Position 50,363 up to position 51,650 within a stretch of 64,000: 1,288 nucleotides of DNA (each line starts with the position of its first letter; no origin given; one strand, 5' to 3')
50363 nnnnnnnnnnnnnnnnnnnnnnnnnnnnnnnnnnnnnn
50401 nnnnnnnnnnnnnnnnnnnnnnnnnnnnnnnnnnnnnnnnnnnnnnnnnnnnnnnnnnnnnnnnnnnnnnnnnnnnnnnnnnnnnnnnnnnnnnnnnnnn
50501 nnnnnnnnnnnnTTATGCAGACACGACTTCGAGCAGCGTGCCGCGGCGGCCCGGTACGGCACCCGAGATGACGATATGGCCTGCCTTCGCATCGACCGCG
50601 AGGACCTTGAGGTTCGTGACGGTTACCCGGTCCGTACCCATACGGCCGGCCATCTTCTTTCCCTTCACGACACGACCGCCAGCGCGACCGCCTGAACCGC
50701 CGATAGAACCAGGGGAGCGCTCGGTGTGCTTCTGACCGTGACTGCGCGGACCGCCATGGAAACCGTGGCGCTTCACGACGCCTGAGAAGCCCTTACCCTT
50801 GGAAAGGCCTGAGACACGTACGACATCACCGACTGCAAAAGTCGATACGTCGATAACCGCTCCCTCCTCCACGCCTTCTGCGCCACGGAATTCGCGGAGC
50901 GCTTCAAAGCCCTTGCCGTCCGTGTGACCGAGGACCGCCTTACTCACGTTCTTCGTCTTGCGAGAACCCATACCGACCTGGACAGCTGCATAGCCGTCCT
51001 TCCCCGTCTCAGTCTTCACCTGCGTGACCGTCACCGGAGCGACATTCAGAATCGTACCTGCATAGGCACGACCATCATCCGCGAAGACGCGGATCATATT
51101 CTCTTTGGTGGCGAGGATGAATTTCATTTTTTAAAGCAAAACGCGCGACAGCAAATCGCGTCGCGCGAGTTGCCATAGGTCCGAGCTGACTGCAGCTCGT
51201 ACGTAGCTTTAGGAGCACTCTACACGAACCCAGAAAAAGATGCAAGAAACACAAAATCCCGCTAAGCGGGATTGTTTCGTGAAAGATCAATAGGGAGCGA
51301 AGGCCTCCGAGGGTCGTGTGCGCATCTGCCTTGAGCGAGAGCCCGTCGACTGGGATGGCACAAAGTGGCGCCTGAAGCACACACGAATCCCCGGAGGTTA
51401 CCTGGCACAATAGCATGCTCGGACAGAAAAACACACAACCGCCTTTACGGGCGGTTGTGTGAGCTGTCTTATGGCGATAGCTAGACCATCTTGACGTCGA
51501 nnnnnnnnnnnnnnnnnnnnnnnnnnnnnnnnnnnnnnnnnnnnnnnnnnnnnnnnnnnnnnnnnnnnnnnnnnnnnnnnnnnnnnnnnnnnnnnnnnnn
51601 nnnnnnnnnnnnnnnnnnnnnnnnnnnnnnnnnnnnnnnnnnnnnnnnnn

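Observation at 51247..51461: Second copy of the candidate sRNA/leader element, inserted between rpsJ and rplC with terminators on both sides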

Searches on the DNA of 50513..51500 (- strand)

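Call 10: search_rna_families(source=window, start=51100, end=51500, threshold=evalue, max_evalue=10, show_alignments=3)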
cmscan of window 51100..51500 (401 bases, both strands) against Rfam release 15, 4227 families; matches with E-value up to 10: 3.
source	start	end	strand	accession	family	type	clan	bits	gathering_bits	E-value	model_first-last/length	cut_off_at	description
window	51432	51461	+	RF00106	RNAI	Gene; antisense;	-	16.1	47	1.4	71-101/102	no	RNAI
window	51201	51274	+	RF02236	asX2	Gene; sRNA;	-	15.1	70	1.8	1-87/87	no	Xanthomonas sRNA asX2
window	51431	51500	-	RF00106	RNAI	Gene; antisense;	-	13.9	47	4.6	12-102/102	5'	RNAI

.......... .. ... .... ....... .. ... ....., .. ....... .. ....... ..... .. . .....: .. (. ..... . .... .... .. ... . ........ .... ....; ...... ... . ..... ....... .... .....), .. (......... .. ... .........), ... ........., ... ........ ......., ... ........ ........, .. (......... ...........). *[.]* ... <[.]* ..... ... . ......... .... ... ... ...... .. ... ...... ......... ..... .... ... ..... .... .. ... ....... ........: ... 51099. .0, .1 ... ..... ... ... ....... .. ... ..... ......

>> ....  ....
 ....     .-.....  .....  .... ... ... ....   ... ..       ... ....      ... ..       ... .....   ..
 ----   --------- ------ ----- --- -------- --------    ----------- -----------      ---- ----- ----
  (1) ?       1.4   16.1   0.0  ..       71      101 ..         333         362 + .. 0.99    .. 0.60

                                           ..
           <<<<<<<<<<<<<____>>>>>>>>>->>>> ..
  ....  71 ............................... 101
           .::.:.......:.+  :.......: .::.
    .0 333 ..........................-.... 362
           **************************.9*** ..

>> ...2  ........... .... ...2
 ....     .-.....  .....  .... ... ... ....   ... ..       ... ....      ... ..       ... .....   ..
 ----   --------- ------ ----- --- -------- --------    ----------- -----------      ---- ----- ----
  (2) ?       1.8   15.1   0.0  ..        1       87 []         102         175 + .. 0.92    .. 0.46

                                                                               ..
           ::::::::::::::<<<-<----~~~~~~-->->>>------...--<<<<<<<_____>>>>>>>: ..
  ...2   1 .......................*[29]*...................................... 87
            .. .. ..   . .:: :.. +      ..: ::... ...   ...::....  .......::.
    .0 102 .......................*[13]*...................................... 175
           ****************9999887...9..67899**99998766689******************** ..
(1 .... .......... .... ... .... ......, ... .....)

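Call 45: build_rna_model(alignment_id=A5, structure=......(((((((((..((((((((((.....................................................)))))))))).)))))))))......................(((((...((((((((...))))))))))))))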
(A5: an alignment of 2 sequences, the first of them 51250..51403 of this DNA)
Model R1 built from alignment A5 (2 sequences, 154 columns); structure: as given.
model positions 154; base pairs 32; branch points 1; effective number of sequences 0.86; information 0.59 bits per position. Calibrated on 0.2 Mb of random sequence (short: E-values are rough).
structure used (alignment columns):
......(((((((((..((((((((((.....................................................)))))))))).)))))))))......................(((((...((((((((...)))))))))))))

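Call 46: search_with_rna_model(model_id=R1, sources=[window, L001, L002, L003, L004, L005, L006, L007, L008, L009, L010, L011, L012, L013, L014, L015, L016, L017, L018, L019, L020, L021, L022, L023, L024, L025, L026, L027, L028, L029, L030, L031, L032, L033, L034, L035, L036, L037, L038, L039, L040, L085, L086, L090, L097, L101], max_evalue=10, show_alignments=6, make_alignment=true)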
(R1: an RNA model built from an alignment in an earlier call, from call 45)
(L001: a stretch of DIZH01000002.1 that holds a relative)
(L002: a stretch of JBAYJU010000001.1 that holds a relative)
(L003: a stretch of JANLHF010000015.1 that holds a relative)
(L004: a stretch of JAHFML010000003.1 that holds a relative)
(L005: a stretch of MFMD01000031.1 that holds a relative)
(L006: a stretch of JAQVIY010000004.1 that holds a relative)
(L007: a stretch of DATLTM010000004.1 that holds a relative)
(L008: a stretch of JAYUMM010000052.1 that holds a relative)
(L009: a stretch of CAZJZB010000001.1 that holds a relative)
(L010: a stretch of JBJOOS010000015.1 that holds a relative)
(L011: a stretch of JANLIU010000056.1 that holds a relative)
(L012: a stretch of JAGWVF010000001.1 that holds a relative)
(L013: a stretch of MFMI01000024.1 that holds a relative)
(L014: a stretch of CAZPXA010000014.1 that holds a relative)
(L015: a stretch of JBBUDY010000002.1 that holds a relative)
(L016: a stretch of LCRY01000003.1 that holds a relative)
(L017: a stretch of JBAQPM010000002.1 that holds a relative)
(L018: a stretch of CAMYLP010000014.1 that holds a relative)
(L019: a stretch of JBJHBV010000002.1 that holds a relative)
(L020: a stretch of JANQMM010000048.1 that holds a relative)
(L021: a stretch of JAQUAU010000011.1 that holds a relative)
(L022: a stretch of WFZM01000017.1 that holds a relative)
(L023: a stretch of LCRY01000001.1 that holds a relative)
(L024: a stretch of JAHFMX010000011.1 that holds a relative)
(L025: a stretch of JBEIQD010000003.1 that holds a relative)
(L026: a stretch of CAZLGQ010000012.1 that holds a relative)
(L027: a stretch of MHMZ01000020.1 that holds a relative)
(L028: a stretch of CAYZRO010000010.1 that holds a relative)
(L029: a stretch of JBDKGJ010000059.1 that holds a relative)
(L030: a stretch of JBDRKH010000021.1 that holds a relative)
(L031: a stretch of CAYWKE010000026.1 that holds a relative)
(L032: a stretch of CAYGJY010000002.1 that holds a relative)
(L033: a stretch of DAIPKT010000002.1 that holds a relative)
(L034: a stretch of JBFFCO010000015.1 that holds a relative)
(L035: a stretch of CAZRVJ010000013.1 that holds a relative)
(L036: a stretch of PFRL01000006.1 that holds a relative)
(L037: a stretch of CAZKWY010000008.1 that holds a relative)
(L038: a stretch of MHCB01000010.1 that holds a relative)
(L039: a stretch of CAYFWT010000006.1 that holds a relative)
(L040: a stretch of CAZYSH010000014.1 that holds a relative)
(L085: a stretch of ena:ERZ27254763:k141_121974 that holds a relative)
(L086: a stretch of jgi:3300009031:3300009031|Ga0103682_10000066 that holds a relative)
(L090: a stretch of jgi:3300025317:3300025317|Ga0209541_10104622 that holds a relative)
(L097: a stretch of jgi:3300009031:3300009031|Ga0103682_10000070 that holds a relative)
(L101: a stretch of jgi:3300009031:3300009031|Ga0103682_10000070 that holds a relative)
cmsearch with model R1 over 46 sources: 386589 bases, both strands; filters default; matches with E-value up to 10: 8.
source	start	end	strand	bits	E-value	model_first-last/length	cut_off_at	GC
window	51250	51403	-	205.2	8.8e-51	1-154/154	no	0.58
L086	3459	3612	+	205.2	8.8e-51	1-154/154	no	0.58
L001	260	411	+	49.2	1.5e-10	1-154/154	no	0.58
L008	3742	3876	+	28.9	2.7e-05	1-154/154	no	0.56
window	51301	51461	+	20.5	0.004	1-154/154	no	0.6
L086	3401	3561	-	20.5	0.004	1-154/154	no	0.6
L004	3288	3343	+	8.2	6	1-154/154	no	0.64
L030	835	888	+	7.6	8.6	27-81/154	no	0.46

Alignment A6: 8 matches aligned to the model, 199 columns, each read 5' to 3' on its own strand. Consensus structure (alignment columns), stored with it:
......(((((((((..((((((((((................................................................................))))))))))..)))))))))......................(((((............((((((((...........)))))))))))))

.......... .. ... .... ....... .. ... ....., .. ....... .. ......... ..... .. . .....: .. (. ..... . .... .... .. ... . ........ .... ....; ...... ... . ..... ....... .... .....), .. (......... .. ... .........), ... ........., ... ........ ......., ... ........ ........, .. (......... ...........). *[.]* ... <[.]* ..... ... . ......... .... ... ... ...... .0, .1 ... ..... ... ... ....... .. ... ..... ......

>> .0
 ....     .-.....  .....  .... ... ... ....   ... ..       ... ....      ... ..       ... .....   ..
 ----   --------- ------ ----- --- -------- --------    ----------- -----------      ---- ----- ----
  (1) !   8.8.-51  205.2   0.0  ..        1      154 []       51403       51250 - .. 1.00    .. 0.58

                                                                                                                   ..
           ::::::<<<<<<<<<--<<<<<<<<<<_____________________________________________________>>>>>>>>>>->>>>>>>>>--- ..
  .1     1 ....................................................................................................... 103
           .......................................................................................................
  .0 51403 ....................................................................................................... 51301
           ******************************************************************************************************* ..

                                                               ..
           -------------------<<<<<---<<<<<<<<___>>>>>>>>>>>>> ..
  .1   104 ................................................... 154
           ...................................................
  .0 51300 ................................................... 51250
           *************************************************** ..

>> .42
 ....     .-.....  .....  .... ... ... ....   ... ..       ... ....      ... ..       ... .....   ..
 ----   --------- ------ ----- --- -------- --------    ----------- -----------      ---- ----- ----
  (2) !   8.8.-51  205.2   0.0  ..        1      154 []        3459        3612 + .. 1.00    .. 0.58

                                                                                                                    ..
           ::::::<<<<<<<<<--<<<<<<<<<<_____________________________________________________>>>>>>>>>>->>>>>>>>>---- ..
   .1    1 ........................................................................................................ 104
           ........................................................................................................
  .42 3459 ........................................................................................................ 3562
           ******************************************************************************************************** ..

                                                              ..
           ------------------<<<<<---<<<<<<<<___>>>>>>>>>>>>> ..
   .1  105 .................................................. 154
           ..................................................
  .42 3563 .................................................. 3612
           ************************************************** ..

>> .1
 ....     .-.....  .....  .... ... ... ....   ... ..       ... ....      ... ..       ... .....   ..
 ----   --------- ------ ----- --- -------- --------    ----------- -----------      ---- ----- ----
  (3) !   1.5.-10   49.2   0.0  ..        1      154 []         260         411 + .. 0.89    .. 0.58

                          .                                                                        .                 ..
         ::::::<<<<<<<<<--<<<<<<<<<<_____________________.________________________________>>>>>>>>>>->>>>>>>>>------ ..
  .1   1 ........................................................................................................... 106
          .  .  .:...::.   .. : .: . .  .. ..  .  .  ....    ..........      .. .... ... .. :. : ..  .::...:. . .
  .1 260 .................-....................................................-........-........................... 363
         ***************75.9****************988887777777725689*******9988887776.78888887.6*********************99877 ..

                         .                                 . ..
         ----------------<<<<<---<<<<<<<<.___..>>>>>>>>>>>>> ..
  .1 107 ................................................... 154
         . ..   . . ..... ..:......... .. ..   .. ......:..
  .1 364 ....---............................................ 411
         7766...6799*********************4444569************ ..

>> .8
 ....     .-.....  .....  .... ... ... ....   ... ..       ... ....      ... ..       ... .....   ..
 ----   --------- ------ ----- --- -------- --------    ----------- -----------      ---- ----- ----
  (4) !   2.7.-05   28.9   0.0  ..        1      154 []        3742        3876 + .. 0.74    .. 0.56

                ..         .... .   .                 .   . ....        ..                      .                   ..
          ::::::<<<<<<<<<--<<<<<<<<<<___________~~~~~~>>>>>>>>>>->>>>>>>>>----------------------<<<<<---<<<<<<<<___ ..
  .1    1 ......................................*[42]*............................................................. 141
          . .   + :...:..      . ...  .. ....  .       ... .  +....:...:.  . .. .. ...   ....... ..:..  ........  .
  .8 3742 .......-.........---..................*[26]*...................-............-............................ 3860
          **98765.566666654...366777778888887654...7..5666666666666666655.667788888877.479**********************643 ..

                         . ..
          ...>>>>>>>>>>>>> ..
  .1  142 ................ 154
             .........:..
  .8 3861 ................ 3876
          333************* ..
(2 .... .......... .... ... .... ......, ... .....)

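Call 52: search_with_rna_model(model_id=R1, sources=[L152, L153, L154, L155, L156, L157], max_evalue=1, show_alignments=4)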
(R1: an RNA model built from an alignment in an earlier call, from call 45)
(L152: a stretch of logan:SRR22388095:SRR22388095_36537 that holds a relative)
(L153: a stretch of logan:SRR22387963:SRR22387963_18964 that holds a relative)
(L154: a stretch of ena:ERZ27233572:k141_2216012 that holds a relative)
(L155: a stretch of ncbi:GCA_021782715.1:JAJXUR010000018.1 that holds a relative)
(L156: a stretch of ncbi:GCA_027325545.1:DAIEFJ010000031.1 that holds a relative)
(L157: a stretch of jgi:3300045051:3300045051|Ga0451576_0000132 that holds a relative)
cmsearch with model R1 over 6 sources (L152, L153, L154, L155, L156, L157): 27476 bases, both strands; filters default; matches with E-value up to 1: 2.
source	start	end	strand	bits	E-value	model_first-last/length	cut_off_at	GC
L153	1423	1576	+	194.4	4e-49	1-154/154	no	0.57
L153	1366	1525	-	15.1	0.0069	1-154/154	no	0.61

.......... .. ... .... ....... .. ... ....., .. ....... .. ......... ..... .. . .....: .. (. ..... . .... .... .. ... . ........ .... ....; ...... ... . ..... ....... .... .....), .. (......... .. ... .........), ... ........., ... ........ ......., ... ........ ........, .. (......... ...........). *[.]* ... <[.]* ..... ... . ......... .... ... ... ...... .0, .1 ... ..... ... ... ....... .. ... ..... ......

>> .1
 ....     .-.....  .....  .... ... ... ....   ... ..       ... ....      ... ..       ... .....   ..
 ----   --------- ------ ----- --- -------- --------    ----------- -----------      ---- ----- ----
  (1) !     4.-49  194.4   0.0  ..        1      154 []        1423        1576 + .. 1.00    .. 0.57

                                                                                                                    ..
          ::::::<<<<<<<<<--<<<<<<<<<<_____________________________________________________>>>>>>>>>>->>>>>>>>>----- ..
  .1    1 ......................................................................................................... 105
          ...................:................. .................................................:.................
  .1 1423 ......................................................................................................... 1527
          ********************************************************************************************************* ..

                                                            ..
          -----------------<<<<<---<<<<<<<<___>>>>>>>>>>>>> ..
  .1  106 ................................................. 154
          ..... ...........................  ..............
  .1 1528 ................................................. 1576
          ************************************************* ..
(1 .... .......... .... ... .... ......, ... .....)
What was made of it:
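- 51304..51397 (-): Long bipartite hairpin of the element. P1 pairs 51397-51389 with 51312-51304. P2 pairs 51386-51377 with 51323-51314. The variable apical region holds the invariant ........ (51351-51344). Covariance-model hits in L001, L008 and L153 (calls 46, 52).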

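Call 59: search_with_rna_model(model_id=R1, sources=[L158, L159, L160, L161, L162, L163, L164, L165, L166, L167, L154, L155, L156, L157, L152], max_evalue=5, show_alignments=6)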
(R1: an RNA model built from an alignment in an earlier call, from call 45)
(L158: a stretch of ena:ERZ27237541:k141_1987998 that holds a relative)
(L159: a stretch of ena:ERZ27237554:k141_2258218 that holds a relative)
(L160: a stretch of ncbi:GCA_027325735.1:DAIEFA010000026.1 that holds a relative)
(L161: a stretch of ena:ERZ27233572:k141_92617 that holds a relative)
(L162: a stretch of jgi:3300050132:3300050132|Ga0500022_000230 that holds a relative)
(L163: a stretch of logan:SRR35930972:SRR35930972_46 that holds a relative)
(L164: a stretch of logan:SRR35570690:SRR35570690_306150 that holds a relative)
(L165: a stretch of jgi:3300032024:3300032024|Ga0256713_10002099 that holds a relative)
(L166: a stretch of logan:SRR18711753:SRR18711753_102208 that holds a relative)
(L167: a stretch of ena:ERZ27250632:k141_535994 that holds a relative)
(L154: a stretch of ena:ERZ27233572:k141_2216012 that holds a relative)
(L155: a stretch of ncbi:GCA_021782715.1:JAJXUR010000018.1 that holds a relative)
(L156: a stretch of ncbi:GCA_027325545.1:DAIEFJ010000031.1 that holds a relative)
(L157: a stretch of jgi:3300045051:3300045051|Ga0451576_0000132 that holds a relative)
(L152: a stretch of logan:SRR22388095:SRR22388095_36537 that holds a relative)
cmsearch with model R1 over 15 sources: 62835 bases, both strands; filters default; matches with E-value up to 5: 0.
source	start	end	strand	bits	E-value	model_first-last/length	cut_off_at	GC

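Call 60: search_with_rna_model(model_id=R1, sources=[window, L153, L001, L008], max_evalue=0.0001, make_alignment=true)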
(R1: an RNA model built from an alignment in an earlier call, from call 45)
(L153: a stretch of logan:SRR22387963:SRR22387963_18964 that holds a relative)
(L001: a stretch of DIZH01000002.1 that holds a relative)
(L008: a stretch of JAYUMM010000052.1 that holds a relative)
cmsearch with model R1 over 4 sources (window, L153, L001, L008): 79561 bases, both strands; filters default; matches with E-value up to 0.0001: 4.
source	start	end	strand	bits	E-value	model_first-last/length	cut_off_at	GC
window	51250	51403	-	205.2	1.8e-51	1-154/154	no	0.58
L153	1423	1576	+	194.4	1.2e-48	1-154/154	no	0.57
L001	260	411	+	49.2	3.2e-11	1-154/154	no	0.58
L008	3742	3876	+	28.9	5.5e-06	1-154/154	no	0.56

Alignment A8: 4 matches aligned to the model, 185 columns, each read 5' to 3' on its own strand. Consensus structure (alignment columns), stored with it:
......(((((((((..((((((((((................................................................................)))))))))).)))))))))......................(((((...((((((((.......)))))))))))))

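Call 62: build_rna_model(alignment_id=A8)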
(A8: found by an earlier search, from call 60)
Model R2 built from alignment A8 (4 sequences, 185 columns); structure: stored with the alignment.
model positions 152; base pairs 31; branch points 1; effective number of sequences 1.55; information 0.59 bits per position. Calibrated on 0.2 Mb of random sequence (short: E-values are rough).
structure used (alignment columns):
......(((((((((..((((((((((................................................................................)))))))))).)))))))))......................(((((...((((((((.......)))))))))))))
